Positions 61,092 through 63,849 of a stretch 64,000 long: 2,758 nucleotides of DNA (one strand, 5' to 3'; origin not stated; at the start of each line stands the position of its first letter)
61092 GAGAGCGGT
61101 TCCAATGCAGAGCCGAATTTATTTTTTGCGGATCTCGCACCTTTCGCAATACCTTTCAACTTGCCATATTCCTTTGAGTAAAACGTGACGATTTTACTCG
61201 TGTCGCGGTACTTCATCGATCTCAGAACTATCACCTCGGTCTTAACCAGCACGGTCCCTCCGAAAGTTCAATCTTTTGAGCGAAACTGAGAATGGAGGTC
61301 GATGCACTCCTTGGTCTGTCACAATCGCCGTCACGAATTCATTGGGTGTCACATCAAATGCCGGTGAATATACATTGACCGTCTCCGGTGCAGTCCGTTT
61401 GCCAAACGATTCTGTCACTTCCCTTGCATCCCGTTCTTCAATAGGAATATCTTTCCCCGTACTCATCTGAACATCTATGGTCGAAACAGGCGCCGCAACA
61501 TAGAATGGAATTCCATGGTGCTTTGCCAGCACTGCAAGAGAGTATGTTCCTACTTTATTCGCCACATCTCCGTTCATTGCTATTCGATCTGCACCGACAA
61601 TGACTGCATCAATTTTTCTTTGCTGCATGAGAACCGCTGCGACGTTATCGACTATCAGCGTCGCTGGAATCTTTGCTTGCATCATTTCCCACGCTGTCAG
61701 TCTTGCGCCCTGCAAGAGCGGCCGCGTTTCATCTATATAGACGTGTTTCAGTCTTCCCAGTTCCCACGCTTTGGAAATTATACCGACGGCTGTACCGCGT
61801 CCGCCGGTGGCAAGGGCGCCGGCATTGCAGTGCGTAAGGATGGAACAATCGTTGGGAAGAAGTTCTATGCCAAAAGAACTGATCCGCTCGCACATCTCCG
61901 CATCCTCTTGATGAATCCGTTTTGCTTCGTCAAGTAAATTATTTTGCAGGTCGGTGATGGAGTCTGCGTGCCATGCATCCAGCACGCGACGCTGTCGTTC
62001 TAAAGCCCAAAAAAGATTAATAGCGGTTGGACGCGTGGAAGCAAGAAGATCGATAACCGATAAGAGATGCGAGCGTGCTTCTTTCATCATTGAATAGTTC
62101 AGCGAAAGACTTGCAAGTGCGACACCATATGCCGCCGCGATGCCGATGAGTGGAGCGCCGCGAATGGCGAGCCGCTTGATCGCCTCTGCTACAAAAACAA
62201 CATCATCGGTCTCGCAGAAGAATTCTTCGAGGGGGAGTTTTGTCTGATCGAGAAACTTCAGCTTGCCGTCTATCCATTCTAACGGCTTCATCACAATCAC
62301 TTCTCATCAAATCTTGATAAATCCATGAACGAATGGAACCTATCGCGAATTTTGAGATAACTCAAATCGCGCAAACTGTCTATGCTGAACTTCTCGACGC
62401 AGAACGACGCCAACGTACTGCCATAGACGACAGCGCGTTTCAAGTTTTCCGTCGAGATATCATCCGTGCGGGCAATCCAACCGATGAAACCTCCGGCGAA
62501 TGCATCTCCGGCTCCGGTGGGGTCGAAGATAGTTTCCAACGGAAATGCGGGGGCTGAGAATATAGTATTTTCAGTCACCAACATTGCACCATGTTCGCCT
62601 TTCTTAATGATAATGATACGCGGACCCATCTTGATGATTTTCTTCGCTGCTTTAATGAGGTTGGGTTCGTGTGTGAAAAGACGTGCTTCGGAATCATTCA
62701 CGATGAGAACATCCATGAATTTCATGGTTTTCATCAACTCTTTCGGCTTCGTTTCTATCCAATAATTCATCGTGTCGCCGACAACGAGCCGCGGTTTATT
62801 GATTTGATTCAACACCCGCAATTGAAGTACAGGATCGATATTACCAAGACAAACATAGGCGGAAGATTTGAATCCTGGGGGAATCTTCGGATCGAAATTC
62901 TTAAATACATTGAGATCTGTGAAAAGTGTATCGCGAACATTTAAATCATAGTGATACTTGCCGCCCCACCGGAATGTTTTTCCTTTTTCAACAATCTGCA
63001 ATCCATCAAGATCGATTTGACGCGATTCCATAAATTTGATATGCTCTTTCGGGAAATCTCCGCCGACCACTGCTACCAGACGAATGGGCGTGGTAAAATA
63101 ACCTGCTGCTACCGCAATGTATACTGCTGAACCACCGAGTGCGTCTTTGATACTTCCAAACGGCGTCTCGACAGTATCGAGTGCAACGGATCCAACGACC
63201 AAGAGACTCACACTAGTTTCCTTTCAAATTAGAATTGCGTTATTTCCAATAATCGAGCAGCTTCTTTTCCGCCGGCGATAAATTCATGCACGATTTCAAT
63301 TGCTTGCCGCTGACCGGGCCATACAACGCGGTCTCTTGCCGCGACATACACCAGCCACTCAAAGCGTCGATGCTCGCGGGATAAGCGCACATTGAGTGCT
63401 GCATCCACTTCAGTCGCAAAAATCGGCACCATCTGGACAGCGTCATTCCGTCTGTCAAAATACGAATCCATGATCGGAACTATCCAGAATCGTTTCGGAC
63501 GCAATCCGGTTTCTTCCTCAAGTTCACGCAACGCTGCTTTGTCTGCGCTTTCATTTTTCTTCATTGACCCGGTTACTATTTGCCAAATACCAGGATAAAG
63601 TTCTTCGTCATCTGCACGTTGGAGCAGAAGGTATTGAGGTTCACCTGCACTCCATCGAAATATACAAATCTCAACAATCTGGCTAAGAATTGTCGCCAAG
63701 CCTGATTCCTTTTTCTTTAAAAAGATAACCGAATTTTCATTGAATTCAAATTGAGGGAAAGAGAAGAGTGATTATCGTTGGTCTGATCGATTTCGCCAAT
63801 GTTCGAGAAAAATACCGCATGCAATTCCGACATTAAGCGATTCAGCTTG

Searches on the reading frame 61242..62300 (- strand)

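Call 54: search_protein_families(library=ncbifam, proteins=[window:61242-62300:-], max_evalue=0.001)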
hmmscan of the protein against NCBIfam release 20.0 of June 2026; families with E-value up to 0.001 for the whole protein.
window:61242-62300:- (352 aa): 8 families
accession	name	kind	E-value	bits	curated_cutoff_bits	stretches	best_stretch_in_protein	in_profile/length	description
NF004326.0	PRK05720.1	subfamily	1.3e-137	458.4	271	1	4-345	10-352/358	s-methyl-5-thioribose-1-phosphate isomerase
TIGR00512.1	salvage_mtnA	equivalog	3.4e-131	437.2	279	1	6-334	2-334/335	S-methyl-5-thioribose-1-phosphate isomerase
TIGR00524.1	eIF-2B_rel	subfamily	3e-114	381.2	185.85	1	37-333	7-301/303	S-methyl-5-thioribose-1-phosphate isomerase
NF004700.0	PRK06036.1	equivalog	1.7e-105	352.8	528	1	6-340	3-335/339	S-methyl-5-thioribose-1-phosphate isomerase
NF004436.0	PRK05772.1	equivalog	4.2e-97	325.6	521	1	4-344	16-360/363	S-methyl-5-thioribose-1-phosphate isomerase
TIGR00511.1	ribulose_e2b2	equivalog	1.4e-57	195.3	314.1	1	36-339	4-292/301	ribose 1,5-bisphosphate isomerase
NF006210.0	PRK08335.1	equivalog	8.9e-22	77.6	339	1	115-336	74-272/275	translation initiation factor IF-2B subunit alpha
NF004994.0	PRK06372.1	equivalog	3.8e-15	56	249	1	183-335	108-248/253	translation initiation factor IF-2B subunit delta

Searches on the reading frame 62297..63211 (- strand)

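Call 54: search_protein_families(library=ncbifam, proteins=[window:62297-63211:-], max_evalue=0.001)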
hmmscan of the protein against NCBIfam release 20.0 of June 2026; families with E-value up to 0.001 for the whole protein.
window:62297-63211:- (304 aa): 18 families
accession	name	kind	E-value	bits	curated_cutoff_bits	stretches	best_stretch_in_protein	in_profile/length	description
TIGR04382.1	myo_inos_iolC_N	equivalog_domain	9.7e-19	67.8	300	1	159-275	182-293/309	5-dehydro-2-deoxygluconokinase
TIGR02152.1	D_ribokin_bact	equivalog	1.4e-17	64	299.65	1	161-275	171-284/298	ribokinase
NF053626.1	RibKinHalex1628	equivalog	1.6e-17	63.9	330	1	158-266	169-267/293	ATP-dependent ribose-1-phosphate kinase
NF040938.1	KDG_KDGal_kin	equivalog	2.3e-15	56.5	400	1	151-263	167-279/305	bifunctional 2-dehydro-3-deoxygluconokinase/2-dehydro-3-deoxygalactonokinase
NF041164.1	NucKinThplmales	equivalog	2.5e-15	56.4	450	1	20-274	32-274/295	nucleoside kinase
TIGR03168.1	1-PFK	subfamily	1.2e-12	47.3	216.4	1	179-269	195-283/305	hexose kinase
TIGR03828.1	pfkB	equivalog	3.3e-12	46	292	1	159-270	169-284/305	1-phosphofructokinase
NF041332.1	KDG_KDGal_kin_Halo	equivalog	5.7e-11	42.4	440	1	151-270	174-290/320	bifunctional 2-dehydro-3-deoxygluconokinase/2-dehydro-3-deoxygalactonokinase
NF006957.1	PRK09434.1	equivalog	7.7e-11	42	450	1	158-259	172-273/302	fructokinase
NF049991.1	TagKinase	equivalog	4.2e-10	38.9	420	1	157-253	186-280/321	tagatose kinase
NF008353.0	PRK11142.1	equivalog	1.1e-08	35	341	1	162-273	175-285/307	ribokinase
NF041320.1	pfkB_Halo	equivalog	6.7e-07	29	400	1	184-269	195-278/302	1-phosphofructokinase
NF052444.1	DhDoxglucKinKdgK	equivalog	1.1e-06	28.3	400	1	162-269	185-287/303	2-dehydro-3-deoxygluconokinase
TIGR02198.1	rfaE_dom_I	equivalog_domain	1.6e-06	27.5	345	1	175-275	200-300/315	D-glycero-beta-D-manno-heptose-7-phosphate kinase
NF007321.0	PRK09813.1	equivalog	4.8e-06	26.2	247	1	183-253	172-241/261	fructoselysine 6-kinase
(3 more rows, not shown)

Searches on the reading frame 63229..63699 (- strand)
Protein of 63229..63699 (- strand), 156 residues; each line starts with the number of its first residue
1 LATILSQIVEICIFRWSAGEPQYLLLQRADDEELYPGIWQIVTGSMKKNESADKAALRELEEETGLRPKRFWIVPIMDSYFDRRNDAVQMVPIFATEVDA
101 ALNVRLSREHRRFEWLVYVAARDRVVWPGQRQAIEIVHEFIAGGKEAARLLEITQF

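Call 54: search_protein_families(library=ncbifam, proteins=[window:63229-63699:-], max_evalue=0.001)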
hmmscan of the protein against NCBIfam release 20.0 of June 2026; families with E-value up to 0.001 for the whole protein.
window:63229-63699:- (156 aa): 13 families
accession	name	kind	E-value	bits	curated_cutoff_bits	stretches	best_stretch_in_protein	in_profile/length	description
NF006961.0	PRK09438.1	equivalog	4e-17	62.1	103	1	20-137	19-145/151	dihydroneopterin triphosphate diphosphatase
NF006530.0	PRK08999.1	equivalog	9.2e-08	31.5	245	1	20-121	17-112/315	Nudix family hydrolase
NF012016.0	PRK15472.1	equivalog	1.6e-07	31.1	95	1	20-116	14-117/141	nucleoside triphosphatase NudI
NF007834.0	PRK10546.1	equivalog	9.6e-07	28.7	156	1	22-128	16-116/135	pyrimidine (deoxy)nucleoside triphosphate diphosphatase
NF001937.0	PRK00714.1-4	equivalog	1.6e-05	24.6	139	1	38-75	32-69/161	RNA pyrophosphohydrolase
NF008044.0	PRK10776.1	equivalog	2.1e-05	24.4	148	1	22-128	17-117/130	8-oxo-dGTP diphosphatase MutT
NF001938.0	PRK00714.1-5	equivalog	2.2e-05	23.9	116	1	32-67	40-75/172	RNA pyrophosphohydrolase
NF041652.1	Nud_hyd_Dein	equivalog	3e-05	24.3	200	1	31-91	37-94/152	Nudix hydrolase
NF001935.0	PRK00714.1-2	equivalog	4.2e-05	23.1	259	1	38-74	32-68/183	RNA pyrophosphohydrolase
NF002995.0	PRK03759.1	equivalog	0.0003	20.5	127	1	22-105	48-135/185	isopentenyl-diphosphate Delta-isomerase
NF001934.0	PRK00714.1-1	equivalog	0.00034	20.1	241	1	38-76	32-70/176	RNA pyrophosphohydrolase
NF008003.0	PRK10729.1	equivalog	0.00035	19.9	248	1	33-105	86-155/210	ADP-ribose diphosphatase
NF003787.0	PRK05379.1-4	equivalog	0.00091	18.3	449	0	24-67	221-263/346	bifunctional nicotinamide-nucleotide adenylyltransferase/Nudix hydroxylase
